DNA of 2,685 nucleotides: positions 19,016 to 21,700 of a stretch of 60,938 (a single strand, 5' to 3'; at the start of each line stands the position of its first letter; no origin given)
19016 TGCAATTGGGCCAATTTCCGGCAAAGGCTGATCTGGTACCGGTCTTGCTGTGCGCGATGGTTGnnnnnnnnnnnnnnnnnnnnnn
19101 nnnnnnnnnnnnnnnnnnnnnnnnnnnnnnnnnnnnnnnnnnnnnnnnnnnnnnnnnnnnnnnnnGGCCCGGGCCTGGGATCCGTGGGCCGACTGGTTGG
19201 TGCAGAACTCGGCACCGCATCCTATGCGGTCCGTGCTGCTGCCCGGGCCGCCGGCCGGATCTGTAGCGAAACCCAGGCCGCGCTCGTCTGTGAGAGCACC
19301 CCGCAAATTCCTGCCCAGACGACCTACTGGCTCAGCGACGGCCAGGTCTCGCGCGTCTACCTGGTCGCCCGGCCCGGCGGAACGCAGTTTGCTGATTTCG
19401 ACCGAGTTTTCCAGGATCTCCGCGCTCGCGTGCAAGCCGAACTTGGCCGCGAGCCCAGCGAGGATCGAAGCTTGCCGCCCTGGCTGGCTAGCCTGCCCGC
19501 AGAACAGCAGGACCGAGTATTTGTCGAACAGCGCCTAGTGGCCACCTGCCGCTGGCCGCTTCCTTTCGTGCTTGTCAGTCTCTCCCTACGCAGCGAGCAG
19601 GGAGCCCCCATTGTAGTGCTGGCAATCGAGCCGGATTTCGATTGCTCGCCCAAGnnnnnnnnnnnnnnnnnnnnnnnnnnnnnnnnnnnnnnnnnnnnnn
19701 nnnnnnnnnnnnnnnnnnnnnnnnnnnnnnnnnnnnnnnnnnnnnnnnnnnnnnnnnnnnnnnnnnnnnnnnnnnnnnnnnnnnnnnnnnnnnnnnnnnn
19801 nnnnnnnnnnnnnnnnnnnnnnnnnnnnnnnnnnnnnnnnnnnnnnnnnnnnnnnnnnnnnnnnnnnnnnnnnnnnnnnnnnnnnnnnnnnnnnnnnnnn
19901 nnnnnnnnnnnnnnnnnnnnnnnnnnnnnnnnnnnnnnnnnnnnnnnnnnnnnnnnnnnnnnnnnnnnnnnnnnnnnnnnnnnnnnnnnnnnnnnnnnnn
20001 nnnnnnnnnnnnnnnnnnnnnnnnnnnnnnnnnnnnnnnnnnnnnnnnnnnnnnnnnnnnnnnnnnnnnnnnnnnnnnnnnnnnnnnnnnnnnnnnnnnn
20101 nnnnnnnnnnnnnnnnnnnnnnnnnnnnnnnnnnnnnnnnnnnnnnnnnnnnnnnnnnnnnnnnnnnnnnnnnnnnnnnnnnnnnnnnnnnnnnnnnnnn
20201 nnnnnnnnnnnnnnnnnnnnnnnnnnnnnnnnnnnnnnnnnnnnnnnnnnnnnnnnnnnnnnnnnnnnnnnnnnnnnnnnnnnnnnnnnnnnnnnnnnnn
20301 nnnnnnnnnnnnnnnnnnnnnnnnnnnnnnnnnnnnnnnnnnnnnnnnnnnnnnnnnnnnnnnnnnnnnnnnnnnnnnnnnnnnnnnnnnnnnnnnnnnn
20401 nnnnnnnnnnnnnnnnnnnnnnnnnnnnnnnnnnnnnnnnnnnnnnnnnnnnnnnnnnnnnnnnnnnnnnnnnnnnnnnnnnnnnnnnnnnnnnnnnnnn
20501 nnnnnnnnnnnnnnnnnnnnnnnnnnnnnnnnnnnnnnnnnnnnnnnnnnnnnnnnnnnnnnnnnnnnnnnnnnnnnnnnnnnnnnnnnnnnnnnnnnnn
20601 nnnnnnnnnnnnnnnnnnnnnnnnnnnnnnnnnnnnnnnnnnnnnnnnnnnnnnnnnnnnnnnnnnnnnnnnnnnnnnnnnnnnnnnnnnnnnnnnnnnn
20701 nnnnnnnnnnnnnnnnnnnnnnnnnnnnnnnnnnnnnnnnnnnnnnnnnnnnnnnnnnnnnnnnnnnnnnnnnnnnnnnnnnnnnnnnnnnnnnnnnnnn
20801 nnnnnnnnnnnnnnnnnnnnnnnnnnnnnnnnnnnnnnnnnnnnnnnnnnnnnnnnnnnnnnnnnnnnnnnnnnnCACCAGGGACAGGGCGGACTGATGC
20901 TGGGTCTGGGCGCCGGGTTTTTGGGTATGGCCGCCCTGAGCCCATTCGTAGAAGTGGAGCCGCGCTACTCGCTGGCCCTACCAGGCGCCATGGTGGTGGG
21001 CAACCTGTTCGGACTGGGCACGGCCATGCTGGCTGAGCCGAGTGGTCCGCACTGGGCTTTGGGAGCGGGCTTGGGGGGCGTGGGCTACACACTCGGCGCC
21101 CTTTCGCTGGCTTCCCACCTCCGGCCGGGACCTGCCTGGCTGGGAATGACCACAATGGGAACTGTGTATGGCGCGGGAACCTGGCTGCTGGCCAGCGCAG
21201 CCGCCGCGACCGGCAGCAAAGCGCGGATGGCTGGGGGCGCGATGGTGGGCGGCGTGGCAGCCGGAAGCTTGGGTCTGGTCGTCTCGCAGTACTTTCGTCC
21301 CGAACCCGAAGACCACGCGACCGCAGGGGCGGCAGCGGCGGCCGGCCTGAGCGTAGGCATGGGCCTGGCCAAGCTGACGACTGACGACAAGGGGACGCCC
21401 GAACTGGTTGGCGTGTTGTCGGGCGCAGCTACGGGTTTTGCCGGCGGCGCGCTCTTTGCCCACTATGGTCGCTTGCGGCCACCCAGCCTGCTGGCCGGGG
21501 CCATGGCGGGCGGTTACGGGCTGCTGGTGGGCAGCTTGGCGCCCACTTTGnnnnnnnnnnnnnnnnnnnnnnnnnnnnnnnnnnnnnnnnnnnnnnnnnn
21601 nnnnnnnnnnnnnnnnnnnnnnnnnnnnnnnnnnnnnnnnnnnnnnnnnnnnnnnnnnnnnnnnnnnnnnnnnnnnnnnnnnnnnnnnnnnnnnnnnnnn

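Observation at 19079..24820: Giant (~1,900 aa) HEAT-repeat protein whose C-terminal ~1,450 aa is a tandem array of ~240-aa glycine-zipper hydrophobic modules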

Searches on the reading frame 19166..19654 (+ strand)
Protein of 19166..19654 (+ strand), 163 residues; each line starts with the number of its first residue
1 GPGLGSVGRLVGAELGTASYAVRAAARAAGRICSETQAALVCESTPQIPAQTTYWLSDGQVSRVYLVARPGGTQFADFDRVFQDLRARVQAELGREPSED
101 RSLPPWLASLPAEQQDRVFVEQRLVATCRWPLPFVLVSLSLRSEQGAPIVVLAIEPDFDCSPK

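Call 85: search_solved_structures(query=A6, max_evalue=10)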
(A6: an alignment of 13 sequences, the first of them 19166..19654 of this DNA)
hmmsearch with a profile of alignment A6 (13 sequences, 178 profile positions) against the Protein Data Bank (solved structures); distinct sequences matched with E-value up to 10: 0.

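Call 87: find_homologous_proteins(query=A6, max_evalue=0.01)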
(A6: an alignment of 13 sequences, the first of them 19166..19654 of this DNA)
Query A6 (13 sequences) (163 aa, profile of the alignment): 1 proteins with E <= 0.01 among 8000 candidates.
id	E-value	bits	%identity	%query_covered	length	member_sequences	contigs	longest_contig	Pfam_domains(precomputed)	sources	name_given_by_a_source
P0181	4.3e-11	61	98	37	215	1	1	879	PF13646.13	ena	-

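Call 88: search_protein_families(library=pfam, proteins=[window:19166-19654:+], max_evalue=10)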
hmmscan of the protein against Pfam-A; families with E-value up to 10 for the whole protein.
window:19166-19654:+ (163 aa): 1 family
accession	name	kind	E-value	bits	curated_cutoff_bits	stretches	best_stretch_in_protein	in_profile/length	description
PF02558.23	ApbA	-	0.014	15.5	22.2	1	3-56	5-60/150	Ketopantoate reductase PanE/ApbA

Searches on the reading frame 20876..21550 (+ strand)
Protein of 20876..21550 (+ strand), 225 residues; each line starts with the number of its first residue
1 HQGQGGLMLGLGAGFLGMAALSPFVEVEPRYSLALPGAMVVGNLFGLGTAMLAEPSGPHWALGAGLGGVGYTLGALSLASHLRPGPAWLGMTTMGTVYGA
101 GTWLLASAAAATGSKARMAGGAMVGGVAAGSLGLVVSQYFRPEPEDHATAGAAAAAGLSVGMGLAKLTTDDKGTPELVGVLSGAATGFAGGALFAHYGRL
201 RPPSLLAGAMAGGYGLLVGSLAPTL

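Call 88: search_protein_families(library=pfam, proteins=[window:20876-21550:+], max_evalue=10)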
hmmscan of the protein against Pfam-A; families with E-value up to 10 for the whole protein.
window:20876-21550:+ (225 aa): 1 family
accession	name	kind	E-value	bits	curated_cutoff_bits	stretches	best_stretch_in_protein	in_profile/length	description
PF20712.2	CyanoTRADDas_TM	-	0.047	14.2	24.3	1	152-198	16-62/68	Cyanobacterial TRADD-N associated 2-Transmembrane domain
